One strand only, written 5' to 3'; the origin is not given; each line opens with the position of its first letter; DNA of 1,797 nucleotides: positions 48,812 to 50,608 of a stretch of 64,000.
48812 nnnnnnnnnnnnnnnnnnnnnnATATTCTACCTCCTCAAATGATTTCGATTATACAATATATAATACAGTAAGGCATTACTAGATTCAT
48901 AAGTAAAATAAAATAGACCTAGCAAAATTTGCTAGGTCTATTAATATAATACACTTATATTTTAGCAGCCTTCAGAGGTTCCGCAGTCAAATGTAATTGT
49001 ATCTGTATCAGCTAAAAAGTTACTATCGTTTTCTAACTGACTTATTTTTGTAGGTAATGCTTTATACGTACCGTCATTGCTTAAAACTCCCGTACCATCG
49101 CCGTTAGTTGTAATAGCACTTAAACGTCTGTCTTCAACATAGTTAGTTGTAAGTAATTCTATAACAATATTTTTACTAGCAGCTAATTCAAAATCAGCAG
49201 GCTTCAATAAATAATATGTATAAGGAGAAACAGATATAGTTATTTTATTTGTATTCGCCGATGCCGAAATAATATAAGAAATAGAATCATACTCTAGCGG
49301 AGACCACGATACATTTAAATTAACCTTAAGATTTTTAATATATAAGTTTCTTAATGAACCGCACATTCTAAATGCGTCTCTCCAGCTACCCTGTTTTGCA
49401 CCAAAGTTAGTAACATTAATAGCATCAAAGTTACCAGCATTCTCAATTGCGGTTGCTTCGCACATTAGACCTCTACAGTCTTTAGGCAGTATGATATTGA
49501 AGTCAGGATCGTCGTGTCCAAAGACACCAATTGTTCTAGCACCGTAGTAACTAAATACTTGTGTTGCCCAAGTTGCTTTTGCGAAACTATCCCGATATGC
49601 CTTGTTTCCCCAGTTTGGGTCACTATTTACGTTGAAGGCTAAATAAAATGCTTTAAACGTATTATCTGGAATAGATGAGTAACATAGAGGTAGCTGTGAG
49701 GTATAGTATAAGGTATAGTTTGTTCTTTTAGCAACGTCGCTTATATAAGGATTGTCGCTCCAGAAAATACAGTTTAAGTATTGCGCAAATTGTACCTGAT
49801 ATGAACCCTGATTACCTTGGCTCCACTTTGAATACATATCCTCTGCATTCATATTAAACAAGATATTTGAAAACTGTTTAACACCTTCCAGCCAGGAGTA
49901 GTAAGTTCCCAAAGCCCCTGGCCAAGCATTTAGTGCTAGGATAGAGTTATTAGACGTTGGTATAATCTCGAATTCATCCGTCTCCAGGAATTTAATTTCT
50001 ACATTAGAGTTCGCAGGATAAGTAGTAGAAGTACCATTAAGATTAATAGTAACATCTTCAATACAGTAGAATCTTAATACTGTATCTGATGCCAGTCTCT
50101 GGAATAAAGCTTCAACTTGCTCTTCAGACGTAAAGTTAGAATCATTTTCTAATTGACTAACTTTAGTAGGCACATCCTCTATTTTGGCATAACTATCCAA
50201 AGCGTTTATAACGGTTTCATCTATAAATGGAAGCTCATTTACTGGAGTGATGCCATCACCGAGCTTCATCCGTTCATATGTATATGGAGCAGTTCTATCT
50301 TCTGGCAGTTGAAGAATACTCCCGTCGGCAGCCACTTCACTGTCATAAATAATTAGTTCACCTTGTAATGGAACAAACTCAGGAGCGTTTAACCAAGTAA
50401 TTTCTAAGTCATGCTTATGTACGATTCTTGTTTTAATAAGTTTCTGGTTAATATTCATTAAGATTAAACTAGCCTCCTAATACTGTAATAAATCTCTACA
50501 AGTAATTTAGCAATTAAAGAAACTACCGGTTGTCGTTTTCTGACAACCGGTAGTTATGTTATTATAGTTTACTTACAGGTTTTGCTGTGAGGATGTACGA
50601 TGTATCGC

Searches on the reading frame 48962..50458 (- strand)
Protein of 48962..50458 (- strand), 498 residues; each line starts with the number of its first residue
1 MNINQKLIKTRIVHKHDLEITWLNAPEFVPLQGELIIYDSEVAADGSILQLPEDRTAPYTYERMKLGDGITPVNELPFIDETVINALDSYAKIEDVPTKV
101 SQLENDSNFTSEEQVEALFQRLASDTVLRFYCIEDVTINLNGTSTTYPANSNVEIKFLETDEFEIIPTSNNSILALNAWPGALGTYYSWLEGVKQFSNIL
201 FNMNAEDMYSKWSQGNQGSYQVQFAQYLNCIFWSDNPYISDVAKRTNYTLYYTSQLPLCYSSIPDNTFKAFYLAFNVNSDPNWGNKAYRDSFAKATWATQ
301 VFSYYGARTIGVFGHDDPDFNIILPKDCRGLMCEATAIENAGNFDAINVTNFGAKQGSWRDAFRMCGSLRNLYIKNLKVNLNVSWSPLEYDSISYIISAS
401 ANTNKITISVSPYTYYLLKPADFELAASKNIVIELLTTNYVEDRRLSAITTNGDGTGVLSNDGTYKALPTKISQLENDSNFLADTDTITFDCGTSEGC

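Call 17: search_protein_families(library=phrogs, proteins=[window:48962-50458:-], max_evalue=0.001)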
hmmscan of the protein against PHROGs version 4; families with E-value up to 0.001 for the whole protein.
window:48962-50458:- (498 aa): 1 family
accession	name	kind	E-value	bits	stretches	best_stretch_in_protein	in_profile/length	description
phrog_24103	-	unknown function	5.6e-05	24.2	0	84-113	80-109/197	-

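Call 71: search_protein_families(library=phrogs, proteins=[window:48962-50458:-], max_evalue=1)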
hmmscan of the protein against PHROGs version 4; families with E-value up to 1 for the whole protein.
window:48962-50458:- (498 aa): 4 families
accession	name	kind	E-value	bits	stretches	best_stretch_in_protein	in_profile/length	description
phrog_24103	-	unknown function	5.6e-05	24.2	1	84-113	80-109/197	-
phrog_18608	-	unknown function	0.0013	19.1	1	79-117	286-324/416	-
phrog_30556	-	unknown function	0.079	14.3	0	396-484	6-88/159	-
phrog_6499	-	transcription regulation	0.22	11.9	1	33-115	48-129/157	transcriptional regulator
